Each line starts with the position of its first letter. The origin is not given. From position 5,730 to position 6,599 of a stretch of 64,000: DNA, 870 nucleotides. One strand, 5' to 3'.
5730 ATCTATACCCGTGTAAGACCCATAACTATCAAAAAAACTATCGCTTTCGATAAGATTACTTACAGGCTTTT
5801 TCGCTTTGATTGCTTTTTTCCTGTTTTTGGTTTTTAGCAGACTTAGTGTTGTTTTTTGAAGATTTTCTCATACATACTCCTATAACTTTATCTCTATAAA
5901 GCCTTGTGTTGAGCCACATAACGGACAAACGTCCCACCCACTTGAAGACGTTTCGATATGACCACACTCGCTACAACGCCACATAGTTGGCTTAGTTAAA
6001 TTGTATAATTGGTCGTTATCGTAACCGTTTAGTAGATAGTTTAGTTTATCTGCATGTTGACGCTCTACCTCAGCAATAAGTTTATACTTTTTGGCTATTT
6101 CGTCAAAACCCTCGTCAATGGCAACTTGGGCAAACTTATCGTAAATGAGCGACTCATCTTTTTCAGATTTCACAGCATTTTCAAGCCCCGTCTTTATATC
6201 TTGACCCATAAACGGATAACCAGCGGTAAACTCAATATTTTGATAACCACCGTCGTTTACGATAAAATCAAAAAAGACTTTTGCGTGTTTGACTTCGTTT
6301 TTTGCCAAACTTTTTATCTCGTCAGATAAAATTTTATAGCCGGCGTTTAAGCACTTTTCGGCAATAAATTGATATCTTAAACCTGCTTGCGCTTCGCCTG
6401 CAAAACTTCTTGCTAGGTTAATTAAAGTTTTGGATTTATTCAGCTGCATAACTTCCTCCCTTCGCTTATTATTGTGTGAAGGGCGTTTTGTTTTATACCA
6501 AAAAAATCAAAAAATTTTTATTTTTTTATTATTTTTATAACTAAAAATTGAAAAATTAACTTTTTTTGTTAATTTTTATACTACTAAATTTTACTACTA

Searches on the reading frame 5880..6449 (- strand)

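Call 47: search_protein_families(library=pfam, proteins=[window:5880-6449:-], max_evalue=0.001)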
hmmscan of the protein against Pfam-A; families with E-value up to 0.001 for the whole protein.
window:5880-6449:- (189 aa): 5 families
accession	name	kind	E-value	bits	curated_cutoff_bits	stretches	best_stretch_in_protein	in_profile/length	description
PF02915.23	Rubrerythrin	-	1.8e-20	74.1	22.8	2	89-147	3-60/137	Rubrerythrin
PF00210.30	Ferritin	-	1.7e-07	31.7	24.5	1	12-141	4-137/142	Ferritin-like domain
PF21349.2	RUBY_RBDX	-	8.8e-06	25.5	26.5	1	157-182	1-26/30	Rubrerythrin, rubredoxin-like domain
PF23458.2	DUF7130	-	0.00017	21.9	35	1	155-182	52-80/89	Domain of unknown function (DUF7130)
PF23145.1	Zf_2nd_IFT121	-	0.00084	19.4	25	0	155-180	15-42/45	IFT121, second zinc finger domain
